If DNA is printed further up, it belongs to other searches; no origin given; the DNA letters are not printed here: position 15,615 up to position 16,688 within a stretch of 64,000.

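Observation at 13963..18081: NitT/TauT-type ABC importer with an embedded DeoD/Udp-family nucleoside phosphorylase, all translationally coupled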

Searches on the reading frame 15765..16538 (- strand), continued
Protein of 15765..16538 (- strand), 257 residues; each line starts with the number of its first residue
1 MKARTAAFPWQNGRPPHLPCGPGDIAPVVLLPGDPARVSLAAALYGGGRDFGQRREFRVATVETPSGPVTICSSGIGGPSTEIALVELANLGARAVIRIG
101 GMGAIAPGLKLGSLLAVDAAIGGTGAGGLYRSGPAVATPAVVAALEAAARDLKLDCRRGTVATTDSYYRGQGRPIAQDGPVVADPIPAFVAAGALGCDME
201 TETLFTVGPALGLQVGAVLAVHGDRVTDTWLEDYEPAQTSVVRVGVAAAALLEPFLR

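Call 52: find_encoding_contigs(protein=P0066, flank=10000, max_places=1)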
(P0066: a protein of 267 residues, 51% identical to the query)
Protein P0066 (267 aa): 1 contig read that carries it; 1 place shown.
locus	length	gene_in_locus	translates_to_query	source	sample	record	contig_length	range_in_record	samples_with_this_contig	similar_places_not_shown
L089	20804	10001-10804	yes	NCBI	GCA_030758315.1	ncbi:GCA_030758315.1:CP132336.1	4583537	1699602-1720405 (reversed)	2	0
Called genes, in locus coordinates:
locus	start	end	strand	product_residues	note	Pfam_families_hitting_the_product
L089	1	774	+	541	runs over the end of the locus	PF00115:COX1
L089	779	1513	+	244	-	PF02433:FixO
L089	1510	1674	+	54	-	PF05545:FixQ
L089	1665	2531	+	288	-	PF14715:FixP_N, PF13442:Cytochrome_CBB3, PF00034:Cytochrom_C, PF13442:Cytochrome_CBB3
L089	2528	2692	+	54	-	-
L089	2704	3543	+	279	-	PF09955:DUF2189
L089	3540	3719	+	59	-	PF03597:FixS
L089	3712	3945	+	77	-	PF11534:HTHP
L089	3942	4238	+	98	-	PF20132:DUF6522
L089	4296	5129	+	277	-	PF04298:Zn_peptidase_2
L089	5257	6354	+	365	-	PF00762:Ferrochelatase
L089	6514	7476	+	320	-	PF01145:Band_7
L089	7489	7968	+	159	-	PF01957:NfeD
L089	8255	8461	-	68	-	-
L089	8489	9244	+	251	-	PF00005:ABC_tran, PF13304:AAA_21 (faint), PF09818:ABC_ATPase (weak)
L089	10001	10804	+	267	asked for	PF01048:PNP_UDP_1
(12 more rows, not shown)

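Call 53: find_encoding_contigs(protein=P0011, flank=10000, max_places=1)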
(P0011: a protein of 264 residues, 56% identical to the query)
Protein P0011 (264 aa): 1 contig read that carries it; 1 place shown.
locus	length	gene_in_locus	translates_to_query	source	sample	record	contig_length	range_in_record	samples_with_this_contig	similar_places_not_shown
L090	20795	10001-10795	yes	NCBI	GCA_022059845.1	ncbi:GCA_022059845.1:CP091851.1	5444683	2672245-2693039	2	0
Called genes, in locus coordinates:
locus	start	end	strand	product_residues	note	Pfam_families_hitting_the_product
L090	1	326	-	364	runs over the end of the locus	PF01070:FMN_dh, PF05690:ThiG (faint), PF00478:IMPDH (faint)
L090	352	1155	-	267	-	PF13103:TonB_2, PF03544:TonB_C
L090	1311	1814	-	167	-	PF02472:ExbD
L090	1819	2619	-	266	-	PF01618:MotA_ExbB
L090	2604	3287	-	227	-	PF13640:2OG-FeII_Oxy_3, PF18331:PKHD_C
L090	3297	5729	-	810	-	PF07715:Plug, PF00593:TonB_dep_Rec_b-barrel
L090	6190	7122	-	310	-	PF12844:HTH_19 (weak), PF13560:HTH_31, PF01381:HTH_3, PF13443:HTH_26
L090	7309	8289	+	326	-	PF00215:OMPdecase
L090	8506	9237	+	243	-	PF00005:ABC_tran, PF09818:ABC_ATPase (faint), PF13304:AAA_21 (faint)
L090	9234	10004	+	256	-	PF00528:BPD_transp_1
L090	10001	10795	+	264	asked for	PF01048:PNP_UDP_1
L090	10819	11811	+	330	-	PF13379:NMT1_2, PF09084:NMT1, PF12974:Phosphonate-bd (weak)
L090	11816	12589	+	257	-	PF00528:BPD_transp_1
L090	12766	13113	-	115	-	-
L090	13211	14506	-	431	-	PF04389:Peptidase_M28 (weak), PF01546:Peptidase_M20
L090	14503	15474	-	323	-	PF01070:FMN_dh (faint), PF01180:DHO_dh, PF00977:His_biosynth (faint), PF03060:NMO (weak)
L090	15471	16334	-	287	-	PF10418:DHODB_Fe-S_bind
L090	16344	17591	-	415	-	PF00083:Sugar_tr, PF06779:MFS_4, PF07690:MFS_1, PF13347:MFS_2 (faint), PF00083:Sugar_tr (weak), PF07690:MFS_1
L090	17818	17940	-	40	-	-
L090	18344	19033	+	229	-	PF00392:GntR, PF07729:FCD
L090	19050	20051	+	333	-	PF03480:DctP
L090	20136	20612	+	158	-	PF04290:DctQ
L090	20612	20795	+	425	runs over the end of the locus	PF06808:DctM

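Call 54: find_encoding_contigs(protein=P0113, flank=10000, max_places=1)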
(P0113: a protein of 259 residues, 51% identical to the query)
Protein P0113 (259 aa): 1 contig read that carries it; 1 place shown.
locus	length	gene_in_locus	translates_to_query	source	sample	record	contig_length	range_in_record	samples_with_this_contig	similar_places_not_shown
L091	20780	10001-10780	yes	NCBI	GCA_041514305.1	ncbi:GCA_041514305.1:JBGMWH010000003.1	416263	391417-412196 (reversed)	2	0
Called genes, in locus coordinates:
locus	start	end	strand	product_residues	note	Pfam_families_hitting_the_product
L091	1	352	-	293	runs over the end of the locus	PF00749:tRNA-synt_1c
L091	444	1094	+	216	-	PF00730:HhH-GPD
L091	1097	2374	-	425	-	PF00919:UPF0004, PF04055:Radical_SAM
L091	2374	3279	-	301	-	PF01678:DAP_epimerase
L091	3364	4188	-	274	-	PF06707:DUF1194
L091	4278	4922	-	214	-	PF02224:Cytidylate_kin, PF13189:Cytidylate_kin2 (weak), PF13207:AAA_17 (weak)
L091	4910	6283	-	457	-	PF00275:EPSP_synthase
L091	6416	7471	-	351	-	PF03150:CCP_MauG, PF00034:Cytochrom_C (faint)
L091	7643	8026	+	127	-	PF09538:FYDLN_acid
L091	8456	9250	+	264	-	PF00005:ABC_tran, PF09818:ABC_ATPase (faint), PF13304:AAA_21 (faint)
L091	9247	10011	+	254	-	PF00528:BPD_transp_1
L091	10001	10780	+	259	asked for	PF01048:PNP_UDP_1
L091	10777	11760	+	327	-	PF04069:OpuAC (faint), PF09084:NMT1, PF12974:Phosphonate-bd, PF13379:NMT1_2, PF16868:NMT1_3 (weak)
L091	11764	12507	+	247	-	PF00528:BPD_transp_1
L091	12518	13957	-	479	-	PF22039:HUTI_composite_bact, PF01979:Amidohydro_1, PF07969:Amidohydro_3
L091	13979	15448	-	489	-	PF00496:SBP_bac_5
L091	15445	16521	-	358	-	PF00005:ABC_tran, PF13304:AAA_21 (faint), PF08352:oligo_HPY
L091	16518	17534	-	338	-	PF00005:ABC_tran, PF13304:AAA_21 (weak), PF08352:oligo_HPY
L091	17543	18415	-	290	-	PF12911:OppC_N, PF00528:BPD_transp_1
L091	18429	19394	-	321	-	PF19300:BPD_transp_1_N, PF00528:BPD_transp_1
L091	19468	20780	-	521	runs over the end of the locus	PF00496:SBP_bac_5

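Call 56: search_protein_families(library=ncbifam, proteins=[L090:7309-8289:+, L090:16344-17591:-, L090:6190-7122:-, L011:10820-11386:+, L011:11396-11905:+, L018:352-687:+, L085:4958-5986:-, L091:12518-13957:-], max_evalue=0.00001)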
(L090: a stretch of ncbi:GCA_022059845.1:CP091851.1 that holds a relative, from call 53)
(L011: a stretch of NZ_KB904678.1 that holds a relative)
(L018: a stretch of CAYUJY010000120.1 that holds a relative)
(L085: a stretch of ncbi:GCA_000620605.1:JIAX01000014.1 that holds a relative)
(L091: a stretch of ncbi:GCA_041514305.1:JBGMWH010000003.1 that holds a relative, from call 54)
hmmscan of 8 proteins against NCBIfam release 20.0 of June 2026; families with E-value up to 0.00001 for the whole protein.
L090:7309-8289:+ (326 aa): 3 families
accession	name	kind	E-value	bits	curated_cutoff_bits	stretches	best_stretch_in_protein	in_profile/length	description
TIGR02127.1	pyrF_sub2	equivalog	2.1e-57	194.3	110.6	1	32-287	10-254/261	orotidine-5'-phosphate decarboxylase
NF004034.0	PRK05500.1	equivalog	6e-14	51.5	656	1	33-297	13-258/478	bifunctional orotidine-5'-phosphate decarboxylase/orotate phosphoribosyltransferase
NF010386.0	PRK13813.1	equivalog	6.8e-08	32.3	208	1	111-260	56-181/216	orotidine 5'-phosphate decarboxylase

L090:16344-17591:- (415 aa): 38 families (the best 25 are shown)
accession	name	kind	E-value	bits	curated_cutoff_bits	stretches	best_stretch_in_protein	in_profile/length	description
TIGR00895.1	2A0115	subfamily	1.1e-93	314.3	418.55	2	15-219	6-211/398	aromatic acid/H+ symport family MFS transporter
NF003024.0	PRK03893.1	subfamily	7.2e-52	176.8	604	2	20-239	15-234/497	sialate:H+ symport family MFS transporter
TIGR00891.1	2A0112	subfamily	8e-46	156.9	552.9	1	22-392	8-402/405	sialate:H+ symport family MFS transporter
NF008963.0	PRK12307.1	equivalog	7.9e-43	147.2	637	1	19-408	11-411/426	MFS transporter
NF008586.0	PRK11551.1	equivalog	6e-32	111.1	410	1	36-403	25-391/406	3-(3-hydroxy-phenyl)propionate transporter MhpT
TIGR00883.1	2A0106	subfamily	5.8e-31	107.9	443.45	1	54-396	28-396/400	metabolite/H+ symporter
TIGR00893.1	2A0114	subfamily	1e-26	93.8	395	1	52-405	20-398/399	D-galactonate transporter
TIGR00898.1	2A0119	subfamily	7.9e-23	81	550.75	2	61-209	126-271/506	cation transport protein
NF007927.0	PRK10642.1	equivalog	5.3e-21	75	544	1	22-379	21-411/500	glycine betaine/L-proline transporter ProP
NF053517.1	HbztTptrPcaK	equivalog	2.4e-20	72.9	770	1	37-211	30-206/437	4-hydroxybenzoate transporter PcaK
TIGR00880.1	2_A_01_02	superfamily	1.7e-19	70.3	131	1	69-195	6-132/141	multidrug resistance protein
NF052357.1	GlucTporGlcPStph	equivalog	6.5e-15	54.9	750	1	32-194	13-175/445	glucose transporter GlcP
NF008314.0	PRK11102.1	equivalog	1e-14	54.6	303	1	50-202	34-187/396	Bcr/CflA family multidrug efflux MFS transporter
TIGR01299.1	synapt_SV2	subfamily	1.1e-14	53.2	637.3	1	35-190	176-329/742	synaptic vesicle protein SV2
NF033135.1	cmx_cmrA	equivalog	3.4e-14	52.7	400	1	40-399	18-370/374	Cmx/CmrA family chloramphenicol efflux MFS transporter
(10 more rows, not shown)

L090:6190-7122:- (310 aa): 4 families
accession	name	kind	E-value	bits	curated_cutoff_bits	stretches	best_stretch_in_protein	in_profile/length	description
NF003162.0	PRK04140.1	equivalog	7.6e-09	35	263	1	9-158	128-262/317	transcriptional regulator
NF041951.1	phage_RstR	subfamily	8.1e-09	35.7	80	1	8-94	3-92/108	RstR family transcriptional repressor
NF047948.1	male_kill_WMK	equivalog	7.2e-08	32.2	300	1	6-90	161-249/300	WO male-killing family protein Wmk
TIGR03070.1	couple_hipB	subfamily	6.6e-06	26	71.65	0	6-58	1-54/58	type II toxin-antitoxin system Y4mF family antitoxin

L011:10820-11386:+ (188 aa): 0 families

L011:11396-11905:+ (169 aa): 0 families

L018:352-687:+ (111 aa): 0 families

L085:4958-5986:- (342 aa): 2 families
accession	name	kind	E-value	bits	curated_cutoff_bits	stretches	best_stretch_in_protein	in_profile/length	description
NF037995.1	TRAP_S1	subfamily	6.5e-70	235.5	50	1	36-306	1-270/271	TRAP transporter substrate-binding protein DctP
TIGR00787.1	dctP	subfamily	8e-67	225.4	175.05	1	38-290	2-254/257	DctP family TRAP transporter solute-binding subunit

L091:12518-13957:- (479 aa): 39 families (the best 25 are shown)
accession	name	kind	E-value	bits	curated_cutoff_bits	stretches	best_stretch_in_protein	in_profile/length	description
NF006056.0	PRK08204.1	subfamily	1.8e-57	195.1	391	1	2-465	2-447/449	hypothetical protein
NF005557.0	PRK07228.1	equivalog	8.3e-54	182.9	522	1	4-464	2-443/445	5'-deoxyadenosine deaminase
NF006549.0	PRK09045.1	equivalog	1.2e-53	182.4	540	2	262-452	242-433/444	TRZ/ATZ family hydrolase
NF004701.0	PRK06038.1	equivalog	1.5e-53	182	609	1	2-461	3-429/432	N-ethylammeline chlorohydrolase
NF006055.0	PRK08203.1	equivalog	4.1e-45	154.2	532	2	263-459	257-451/455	8-oxoguanine deaminase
NF004995.0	PRK06380.1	subfamily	1.7e-37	129.4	567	2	266-441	229-406/418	metal-dependent hydrolase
NF005211.0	PRK06687.1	equivalog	1.4e-35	122.9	703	2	267-438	240-413/419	TRZ/ATZ family protein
NF005540.0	PRK07203.1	equivalog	1.7e-35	122.5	444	2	258-462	240-442/444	putative aminohydrolase SsnA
NF006252.0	PRK08393.1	equivalog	1.5e-34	119.8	617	1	265-435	231-400/424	N-ethylammeline chlorohydrolase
NF012037.0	PRK15493.1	equivalog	2.7e-34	118.7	779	2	261-454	235-429/435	bifunctional S-methyl-5'-thioadenosine deaminase/S-adenosylhomocysteine deaminase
TIGR03314.1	Se_ssnA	subfamily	4.1e-33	114.9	455.5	2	259-460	240-439/441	putative selenium metabolism protein SsnA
NF004801.0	PRK06151.1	subfamily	1.3e-30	106.7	416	1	8-462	7-466/491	chlorohydrolase family protein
NF009059.0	PRK12393.1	equivalog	7e-28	97.5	543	1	16-454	22-451/460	amidohydrolase family protein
NF006679.0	PRK09228.1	subfamily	2.9e-27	95.5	351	2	266-407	257-395/433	guanine deaminase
NF006681.0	PRK09229.1-2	equivalog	3.2e-26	92.1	362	1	262-452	254-443/451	formimidoylglutamate deiminase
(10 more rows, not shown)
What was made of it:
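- A type-2 pyrF lies directly upstream of the ATPase in L090 (194 bits against a cut-off of 111; calls 53, 56).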

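Call 68: search_protein_families(library=pfam, proteins=[L011:10820-11386:+, L011:11396-11905:+, L013:10721-11164:+, L013:11248-11709:+], max_evalue=1)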
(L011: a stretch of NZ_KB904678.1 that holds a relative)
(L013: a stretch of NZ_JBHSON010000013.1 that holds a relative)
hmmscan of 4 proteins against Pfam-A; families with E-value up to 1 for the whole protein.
L011:10820-11386:+ (188 aa): 0 families

L011:11396-11905:+ (169 aa): 1 family
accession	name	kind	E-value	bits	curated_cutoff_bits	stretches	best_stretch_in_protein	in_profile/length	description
PF10847.13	DUF2656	-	0.15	12.6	28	1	25-92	50-117/141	Protein of unknown function (DUF2656)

L013:10721-11164:+ (148 aa): 2 families
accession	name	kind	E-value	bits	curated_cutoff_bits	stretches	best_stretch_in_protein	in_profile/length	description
PF01315.27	Ald_Xan_dh_C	-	0.14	13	31.3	1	101-126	80-105/110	Aldehyde oxidase and xanthine dehydrogenase, a/b hammerhead domain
PF02444.21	HEV_ORF1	-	0.18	12.9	27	1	51-141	25-112/114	Hepatitis E virus ORF-2 (Putative capsid protein)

L013:11248-11709:+ (154 aa): 1 family
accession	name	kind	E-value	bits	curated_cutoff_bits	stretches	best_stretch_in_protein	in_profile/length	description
PF01713.27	Smr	-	0.084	13.5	25.7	1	28-70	7-49/77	Smr domain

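Call 70: predict_structure(alignment_id=A1)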
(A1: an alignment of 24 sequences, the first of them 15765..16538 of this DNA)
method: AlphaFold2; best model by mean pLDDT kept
length: 257 residues; sequences in the alignment: 24
mean_pLDDT: 94.0   pTM: 0.92
mean pLDDT of the five models: 94.0, 91.7, 91.6, 91.5, 88.0
residues with pLDDT >= 90: 209; 70-90: 46; 50-70: 1; < 50: 1
segments of 3 or more residues with pLDDT < 50: none
pLDDT, mean of each block of 10 residues (from residue 1): 79 94 97 94 90 96 95 91 97 98 95 98 86 95 99 98 90 86 88 96 97 98 95 95 98 93
secondary structure, 60 per line:
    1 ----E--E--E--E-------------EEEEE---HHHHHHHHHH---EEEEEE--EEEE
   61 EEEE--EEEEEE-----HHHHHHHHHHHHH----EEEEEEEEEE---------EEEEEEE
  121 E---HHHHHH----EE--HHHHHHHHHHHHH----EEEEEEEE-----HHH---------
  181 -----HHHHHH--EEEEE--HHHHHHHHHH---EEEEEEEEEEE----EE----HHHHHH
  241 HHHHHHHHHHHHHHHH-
elements in order: E28-32 H36-45 E49-54 E57-64 E67-72 H78-90 E95-104 E114-121 H125-130 H139-151 E156-163 H186-191 E194-198 H201-210 E214-224 H235-256

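Call 74: fold_search(model_id=the predicted structure, library=pdb)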
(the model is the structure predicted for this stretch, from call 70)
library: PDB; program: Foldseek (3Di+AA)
matches with E <= 10: 1325; with E <= 0.001: 672
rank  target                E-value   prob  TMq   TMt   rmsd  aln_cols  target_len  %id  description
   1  1y1r_A                3.5e-24  1.00  0.85  0.87   2.2       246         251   35  Crystal Structure of the Uridine Phosphorylase from Salmonella Typhimurium in Complex with Inhibitor and Phosphate Ion (released 2005-11-22)
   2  1zl2_A                5.4e-24  1.00  0.83  0.84   2.0       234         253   35  Crystal structure of the uridine phosphorylase from Salmonella typhimurium in complex with 2,2'-anhydrouridine and pho (released 2006-05-09)
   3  3fwp_A                6.5e-24  1.00  0.85  0.88   2.1       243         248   35  X-ray structure of uridine nucleoside phosphorylease from Salmonella typhimurium complexed with phosphate and its inhi (released 2010-01-19)
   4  1lx7_A                6.5e-24  1.00  0.81  0.83   2.4       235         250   35  Structure of E. coli uridine phosphorylase at 2.0A (released 2002-06-12)
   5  4ny1_A                6.9e-24  1.00  0.83  0.85   2.0       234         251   34  X-ray structure of the unliganded uridine phosphorylase from Yersinia pseudotuberculosis at 1.7 A resolution (released 2015-01-07)
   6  2rj3_D                1.3e-23  1.00  0.86  0.89   2.0       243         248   34  Crystal Structure of the Uridine Phosphorylase from Salmonella Typhimurium in Complex with Uracil and Phosphate Ion at (released 2008-10-14)
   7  1u1f_E                1.5e-23  1.00  0.82  0.85   2.2       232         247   35  Structure of e. coli uridine phosphorylase complexed to 5-(m-(benzyloxy)benzyl)acyclouridine (BBAU) (released 2005-07-05)
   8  2rj3_E                1.6e-23  1.00  0.85  0.87   2.2       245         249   35  Crystal Structure of the Uridine Phosphorylase from Salmonella Typhimurium in Complex with Uracil and Phosphate Ion at (released 2008-10-14)
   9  2hrd_E                2.2e-23  1.00  0.83  0.84   2.0       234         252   35  Crystal structure of the uridine phosphorylase from Salmonella typhimurium in complex with thymine and phosphate ion a (released 2007-07-24)
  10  1rxc_A                2.2e-23  1.00  0.84  0.88   2.2       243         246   35  E. COLI uridine phosphorylase: 5-fluorouracil ribose-1-phosphate complex (released 2004-04-13)
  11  1u1f_A                2.8e-23  1.00  0.81  0.86   2.1       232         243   35  Structure of e. coli uridine phosphorylase complexed to 5-(m-(benzyloxy)benzyl)acyclouridine (BBAU) (released 2005-07-05)
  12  4k6o_B                3.4e-23  1.00  0.84  0.87   2.3       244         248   33  X-ray structure uridine phosphorylase from Vibrio cholerae in complex with 6-methyluracil at 1.17 A resolution (released 2014-05-07)
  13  7q1i_AAA              4.1e-23  1.00  0.83  0.85   2.0       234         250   35  Hybrid form of uridine phosphorylase from E. coli and Salmonella typhimurium in the presence glycerol (released 2022-04-06)
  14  2i8a_D                4.1e-23  1.00  0.84  0.88   2.1       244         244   35  Salmonella typhimurium liganded by phosphate ion at 1.64A resolution (released 2007-09-04)
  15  7q31_AAA              4.3e-23  1.00  0.82  0.84   2.2       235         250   35  Mutant D24G of uridine phosphorylase from E. coli (released 2022-04-06)
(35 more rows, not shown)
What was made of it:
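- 15765..16538 (-): Divergent uridine-phosphorylase-like nucleoside phosphorylase (257 aa); its ATG overlaps the permease 1 stop codon (ATGA). AF2 pLDDT 94, TM 0.85 to Udp structures (calls 70, 74).
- On Uridine phosphorylase (Udp, TIGR01718 / NP-I family): All top-50 Foldseek PDB matches are uridine phosphorylases, TM about 0.85 (call 74).
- All top-50 structural matches are uridine phosphorylases (call 74).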
